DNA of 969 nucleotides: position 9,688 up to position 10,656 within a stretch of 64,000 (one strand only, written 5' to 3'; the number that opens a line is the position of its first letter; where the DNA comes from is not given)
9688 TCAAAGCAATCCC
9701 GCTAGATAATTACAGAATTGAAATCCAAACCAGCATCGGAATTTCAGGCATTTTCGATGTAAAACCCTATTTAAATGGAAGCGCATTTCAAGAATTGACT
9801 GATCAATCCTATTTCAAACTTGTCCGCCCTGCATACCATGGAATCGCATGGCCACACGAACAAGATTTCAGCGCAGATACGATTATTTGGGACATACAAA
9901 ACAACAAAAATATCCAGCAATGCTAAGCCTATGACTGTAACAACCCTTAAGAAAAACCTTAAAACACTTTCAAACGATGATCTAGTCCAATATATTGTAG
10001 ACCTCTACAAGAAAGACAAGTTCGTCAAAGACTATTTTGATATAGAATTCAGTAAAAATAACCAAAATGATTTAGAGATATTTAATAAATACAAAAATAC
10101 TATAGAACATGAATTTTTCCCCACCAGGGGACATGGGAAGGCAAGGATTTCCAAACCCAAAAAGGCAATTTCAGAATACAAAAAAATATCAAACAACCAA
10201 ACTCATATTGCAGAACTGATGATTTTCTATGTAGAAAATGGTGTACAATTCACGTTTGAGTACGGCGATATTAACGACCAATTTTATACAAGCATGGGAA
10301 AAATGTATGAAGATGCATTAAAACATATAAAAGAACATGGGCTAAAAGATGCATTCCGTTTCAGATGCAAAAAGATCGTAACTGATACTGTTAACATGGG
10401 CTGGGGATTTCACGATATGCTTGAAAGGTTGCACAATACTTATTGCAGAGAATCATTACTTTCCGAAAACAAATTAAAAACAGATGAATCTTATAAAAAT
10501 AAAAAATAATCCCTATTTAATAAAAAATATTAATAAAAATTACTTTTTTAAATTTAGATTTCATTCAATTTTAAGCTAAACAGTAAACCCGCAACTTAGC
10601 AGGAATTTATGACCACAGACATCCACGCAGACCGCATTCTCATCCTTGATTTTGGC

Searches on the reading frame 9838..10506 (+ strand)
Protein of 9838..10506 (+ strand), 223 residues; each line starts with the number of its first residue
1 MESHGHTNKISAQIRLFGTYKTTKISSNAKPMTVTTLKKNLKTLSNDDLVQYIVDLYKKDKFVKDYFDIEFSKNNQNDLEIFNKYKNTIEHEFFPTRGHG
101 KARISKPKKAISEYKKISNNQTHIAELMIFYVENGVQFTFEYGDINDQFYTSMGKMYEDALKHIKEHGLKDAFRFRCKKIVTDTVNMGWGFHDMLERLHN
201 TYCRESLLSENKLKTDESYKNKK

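Call 64: search_protein_families(library=pfam, proteins=[window:9838-10506:+], max_evalue=0.001)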
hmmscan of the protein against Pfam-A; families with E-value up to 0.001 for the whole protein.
window:9838-10506:+ (223 aa): 1 family
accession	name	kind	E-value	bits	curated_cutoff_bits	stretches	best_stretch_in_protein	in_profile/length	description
PF19652.4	DUF6155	-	8.2e-19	68.5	27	1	34-201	3-168/170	Family of unknown function (DUF6155)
